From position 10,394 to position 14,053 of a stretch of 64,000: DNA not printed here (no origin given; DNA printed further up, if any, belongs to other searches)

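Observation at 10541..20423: Tandem pair of giant paralogous lipoprotein metzincin-like proteases (1450 and 1819 aa)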

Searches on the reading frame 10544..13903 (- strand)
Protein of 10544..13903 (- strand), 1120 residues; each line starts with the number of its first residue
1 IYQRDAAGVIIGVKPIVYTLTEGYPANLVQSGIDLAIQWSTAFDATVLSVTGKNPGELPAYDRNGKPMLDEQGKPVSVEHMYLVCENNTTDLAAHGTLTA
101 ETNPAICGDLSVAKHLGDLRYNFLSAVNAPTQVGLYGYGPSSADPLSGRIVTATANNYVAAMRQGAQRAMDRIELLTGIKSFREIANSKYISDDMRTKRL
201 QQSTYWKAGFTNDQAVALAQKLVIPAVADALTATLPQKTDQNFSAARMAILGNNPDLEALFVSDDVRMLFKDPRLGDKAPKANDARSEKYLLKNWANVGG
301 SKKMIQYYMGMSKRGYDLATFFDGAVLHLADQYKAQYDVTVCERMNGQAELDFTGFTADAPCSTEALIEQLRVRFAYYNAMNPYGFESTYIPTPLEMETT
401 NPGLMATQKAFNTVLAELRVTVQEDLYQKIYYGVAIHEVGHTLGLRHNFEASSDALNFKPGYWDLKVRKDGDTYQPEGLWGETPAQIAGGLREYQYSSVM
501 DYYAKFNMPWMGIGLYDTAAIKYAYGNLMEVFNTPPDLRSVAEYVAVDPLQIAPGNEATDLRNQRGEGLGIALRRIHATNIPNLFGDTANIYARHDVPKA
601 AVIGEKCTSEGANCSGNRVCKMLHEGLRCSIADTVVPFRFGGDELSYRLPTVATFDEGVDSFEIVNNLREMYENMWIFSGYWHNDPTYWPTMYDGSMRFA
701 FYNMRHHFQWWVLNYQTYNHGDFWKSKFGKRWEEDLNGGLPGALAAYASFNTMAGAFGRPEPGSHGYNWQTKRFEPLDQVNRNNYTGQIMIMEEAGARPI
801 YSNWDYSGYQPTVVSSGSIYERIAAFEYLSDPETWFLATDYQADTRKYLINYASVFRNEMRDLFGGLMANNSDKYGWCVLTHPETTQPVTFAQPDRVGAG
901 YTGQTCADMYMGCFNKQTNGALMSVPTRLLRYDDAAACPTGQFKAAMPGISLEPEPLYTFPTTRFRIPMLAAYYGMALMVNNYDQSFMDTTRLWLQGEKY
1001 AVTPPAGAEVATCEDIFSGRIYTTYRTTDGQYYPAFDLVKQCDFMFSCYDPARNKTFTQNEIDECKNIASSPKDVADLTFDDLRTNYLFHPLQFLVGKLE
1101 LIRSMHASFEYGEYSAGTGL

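Call 42: predict_structure(alignment_id=A2)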
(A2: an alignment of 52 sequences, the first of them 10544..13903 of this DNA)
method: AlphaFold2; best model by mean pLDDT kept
length: 1120 residues; sequences in the alignment: 52
mean_pLDDT: 84.6   pTM: 0.88
mean pLDDT of the five models: 84.6, 83.7, 82.5, 82.2, 79.3
residues with pLDDT >= 90: 542; 70-90: 431; 50-70: 94; < 50: 53
segments of 3 or more residues with pLDDT < 50: 187-206, 382-391, 558-563, 1114-1120
pLDDT, mean of each block of 10 residues (from residue 1): 89 95 95 95 96 96 93 95 96 94 94 91 91 77 74 89 83 75 50 39 53 89 88 79 86 85 83 60 63 86 78 60 62 89 92 90 88 77 43 69 92 91 91 92 89 94 95 93 87 90 65 93 94 94 86 59 62 92 96 94 84 81 78 87 83 86 91 80 72 87 93 90 93 95 95 93 89 87 84 81 77 84 94 72 67 91 94 93 90 77 79 92 89 81 93 83 83 92 80 91 92 95 94 95 96 96 89 94 88 92 91 46
secondary structure, 60 per line:
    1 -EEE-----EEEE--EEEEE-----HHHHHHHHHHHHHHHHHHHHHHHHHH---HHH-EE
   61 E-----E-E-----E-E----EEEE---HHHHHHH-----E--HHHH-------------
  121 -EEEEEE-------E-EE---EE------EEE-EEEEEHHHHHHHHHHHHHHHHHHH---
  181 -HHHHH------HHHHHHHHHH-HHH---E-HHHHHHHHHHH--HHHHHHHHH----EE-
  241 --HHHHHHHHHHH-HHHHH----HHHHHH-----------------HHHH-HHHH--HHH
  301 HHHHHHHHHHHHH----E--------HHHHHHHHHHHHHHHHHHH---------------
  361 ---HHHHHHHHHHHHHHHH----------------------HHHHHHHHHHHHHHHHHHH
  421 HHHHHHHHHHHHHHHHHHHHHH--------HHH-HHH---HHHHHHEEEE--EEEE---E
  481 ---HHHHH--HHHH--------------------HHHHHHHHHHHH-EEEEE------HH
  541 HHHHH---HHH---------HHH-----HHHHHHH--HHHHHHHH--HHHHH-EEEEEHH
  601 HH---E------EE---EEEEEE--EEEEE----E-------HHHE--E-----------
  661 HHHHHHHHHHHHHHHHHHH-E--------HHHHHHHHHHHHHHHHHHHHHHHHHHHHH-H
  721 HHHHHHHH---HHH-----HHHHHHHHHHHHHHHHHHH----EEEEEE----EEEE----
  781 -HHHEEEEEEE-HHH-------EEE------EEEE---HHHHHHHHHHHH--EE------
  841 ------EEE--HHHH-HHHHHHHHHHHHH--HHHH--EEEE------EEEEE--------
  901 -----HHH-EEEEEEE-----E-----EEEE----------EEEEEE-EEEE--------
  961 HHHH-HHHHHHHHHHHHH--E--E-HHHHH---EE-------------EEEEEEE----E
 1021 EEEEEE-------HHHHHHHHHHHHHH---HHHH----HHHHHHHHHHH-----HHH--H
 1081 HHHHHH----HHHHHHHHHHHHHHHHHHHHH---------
elements in order (helices of 4 or more, strands of 3 or more residues): E2-4 E10-13 E16-20 H26-51 E59-61 E82-85 H89-95 H104-107 E122-127 E150-152 E154-158 H159-177 H182-186 H193-202 H212-222 H225-233 H243-253 H255-259 H264-269 H287-290 H292-295 H298-313 H327-345 H364-379 H402-442 H461-466 E467-470 E473-476 H484-488 H491-494 H515-526 E528-532 H539-545 H569-575 H578-585 H588-592 E594-598 H599-602 E618-623 E626-630 H661-679 H690-718 H720-728 H740-758 E763-768 E773-776 E785-791 E803-805 E812-815 H819-830 E847-849 H852-855 H857-869 H872-875 E878-881 E888-892 E910-916 E928-931 E942-947 E949-952 H961-964 H966-978 H986-990 E1009-1015 E1020-1026 H1034-1047 H1051-1054 H1059-1069 H1080-1086 H1091-1111

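Call 61: search_protein_representatives(protein=window:10544-13903:-)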
Query: 1120 residues. Proteins with E-value up to 0.001 (for the whole library): 1306; up to 1e-10: 559; up to 1e-30: 164. The best 150 are listed.
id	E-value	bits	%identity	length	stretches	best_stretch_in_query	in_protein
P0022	0.0e+00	1144.0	52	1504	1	13-1111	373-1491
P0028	2.1e-249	847.1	42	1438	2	14-891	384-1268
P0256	2.8e-243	826.8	56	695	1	436-1113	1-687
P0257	3.6e-198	677.4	41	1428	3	13-881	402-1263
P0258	2.2e-179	615.2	40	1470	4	352-883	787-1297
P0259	9.9e-167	573.3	39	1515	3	353-882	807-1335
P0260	3.2e-165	568.3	40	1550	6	634-888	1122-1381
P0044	2.8e-159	548.6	39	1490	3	372-901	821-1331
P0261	3.7e-159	548.2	39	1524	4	635-887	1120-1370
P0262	4.9e-157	541.2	38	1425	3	360-891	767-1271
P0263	6.6e-157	540.8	33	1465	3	353-879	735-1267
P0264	2.4e-156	538.9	37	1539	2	362-1110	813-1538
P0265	5.6e-153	527.7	36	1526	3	364-881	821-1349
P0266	1.2e-133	463.7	41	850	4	633-881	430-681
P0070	1.3e-96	341.1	35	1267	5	427-600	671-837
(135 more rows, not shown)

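Call 72: search_solved_structures(query=A2, max_evalue=1, show_alignments=1)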
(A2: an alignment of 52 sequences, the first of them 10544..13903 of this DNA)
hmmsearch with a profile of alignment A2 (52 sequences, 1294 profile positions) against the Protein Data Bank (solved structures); distinct sequences matched with E-value up to 1: 26.
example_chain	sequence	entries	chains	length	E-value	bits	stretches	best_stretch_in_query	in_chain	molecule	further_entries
1g9k_A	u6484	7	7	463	0.054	14.7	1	687-752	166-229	SERRALYSIN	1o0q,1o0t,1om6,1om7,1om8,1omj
1h71_P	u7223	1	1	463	0.054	14.7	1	687-752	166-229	SERRALYSIN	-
6ixx_A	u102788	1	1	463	0.074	14.2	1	687-752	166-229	Alkaline metalloprotease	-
3u1r_A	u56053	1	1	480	0.078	14.1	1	687-752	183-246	Alkaline metalloprotease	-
4n5a_A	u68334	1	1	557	0.13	13.4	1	971-1029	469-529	Protein EFR3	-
9xvw_B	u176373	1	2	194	0.18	12.9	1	680-700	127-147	Bft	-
4q1l_A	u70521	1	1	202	0.29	12.2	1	687-700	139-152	Snake venom metalloproteinase leucurolysin-A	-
3shi_A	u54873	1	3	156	0.39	11.8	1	672-700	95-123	Interstitial collagenase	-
966c_A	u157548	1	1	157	0.4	11.8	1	672-700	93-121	MMP-1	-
1cgf_A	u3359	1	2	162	0.42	11.7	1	672-700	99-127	FIBROBLAST COLLAGENASE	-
1cge_A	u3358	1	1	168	0.44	11.6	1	672-700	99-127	FIBROBLAST COLLAGENASE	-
1ayk_A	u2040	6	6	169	0.44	11.6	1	672-700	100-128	COLLAGENASE | FIBROBLAST COLLAGENASE | PROTEIN (COLLAGENASE)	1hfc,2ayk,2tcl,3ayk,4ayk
2j0t_A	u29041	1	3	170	0.45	11.6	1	672-700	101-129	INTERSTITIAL COLLAGENASE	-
1cgl_A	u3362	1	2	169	0.45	11.6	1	672-700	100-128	FIBROBLAST COLLAGENASE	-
6z2d_A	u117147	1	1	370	0.51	11.4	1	684-708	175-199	O-glycan protease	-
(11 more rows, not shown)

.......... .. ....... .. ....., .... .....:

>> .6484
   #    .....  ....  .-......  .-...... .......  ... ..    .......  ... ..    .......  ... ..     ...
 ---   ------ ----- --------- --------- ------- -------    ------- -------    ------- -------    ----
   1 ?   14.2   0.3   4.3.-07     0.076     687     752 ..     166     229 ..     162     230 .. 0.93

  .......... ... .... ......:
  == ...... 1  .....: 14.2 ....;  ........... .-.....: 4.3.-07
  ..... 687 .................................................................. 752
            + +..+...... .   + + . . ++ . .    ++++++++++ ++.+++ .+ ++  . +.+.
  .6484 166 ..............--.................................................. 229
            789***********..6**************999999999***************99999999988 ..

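Call 81: fold_search(model_id=the predicted structure, library=pdb)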
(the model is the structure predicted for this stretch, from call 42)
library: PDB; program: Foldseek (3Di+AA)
matches with E <= 10: 116; with E <= 0.001: 0
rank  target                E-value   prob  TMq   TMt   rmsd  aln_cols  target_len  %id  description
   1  4ql6_B                3.3e-01  0.06  0.04  0.07  21.6       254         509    7  Structure of C. trachomatis CT441 (released 2014-11-05)
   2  5xbj                  4.3e-01  0.01  0.05  0.07  33.3       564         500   10  The structure of the flagellar hook junction protein HAP1 (FlgK) from Campylobacter jejuni (released 2017-12-06)
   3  5c21_A                1.1e+00  0.08  0.05  0.16  23.3       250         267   11  Crystal structure of native HlyD from E. coli (released 2016-02-17)
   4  6bmi_A                1.5e+00  0.01  0.04  0.07  28.9       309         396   10  Crystal Structure of GltPh R397C in complex with L-Serine (released 2018-01-17)
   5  1se6_A                1.6e+00  0.02  0.04  0.09  23.7       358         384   11  Crystal Structure of Streptomyces Coelicolor A3(2) CYP158A2 from antibiotic biosynthetic pathways (released 2005-01-25)
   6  6x17_A                1.7e+00  0.02  0.06  0.11  27.8       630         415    8  Outward-facing state of the glutamate transporter homologue GltPh in complex with TBOA (released 2020-11-18)
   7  8b70_A                1.8e+00  0.02  0.06  0.09  26.7       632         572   10  KimA from B. subtilis with nucleotide second-messenger c-di-AMP bound (released 2023-01-18)
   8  7awm                  1.8e+00  0.03  0.05  0.11  27.2       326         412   10  Structure of the thermostabilized EAAT1 cryst mutant in complex with L-ASP, three sodium ions and the allosteric inhibit (released 2021-10-13)
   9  2p7n                  1.9e+00  0.02  0.05  0.10  24.2       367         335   12  Crystal structure of the Pathogenicity island 1 effector protein from Chromobacterium violaceum. Northeast Structural Ge (released 2007-04-03)
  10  2nwl_A                2.1e+00  0.02  0.06  0.13  29.8       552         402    8  Crystal structure of GltPh in complex with L-Asp (released 2007-02-27)
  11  8pm6                  2.3e+00  0.01  0.05  0.06  29.9       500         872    9  Human bile salt export pump (BSEP) in complex with inhibitor GBM in nanodiscs (released 2023-11-22)
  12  9q9m_A                2.4e+00  0.03  0.04  0.07  23.4       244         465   11  Cryo-EM structure of human Mre11-Rad50-Nbs1 (MRN) complex bound to DNA and telomeric factor TRF2 (released 2025-10-01)
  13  7rrz_C                2.6e+00  0.02  0.03  0.10  27.4       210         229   16  Crystal Structure of the ER-alpha Ligand-binding Domain (L372S, L536S) in complex with DMERI-30 (released 2021-09-08)
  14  7z8r_D                2.9e+00  0.01  0.06  0.06  35.1       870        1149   10  CAND1-CUL1-RBX1 (released 2023-04-19)
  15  5m8k                  3.2e+00  0.02  0.09  0.16  27.0       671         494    8  Crystal structure of Eremococcus coleocola manganese transporter mutant E129Q (released 2017-01-11)
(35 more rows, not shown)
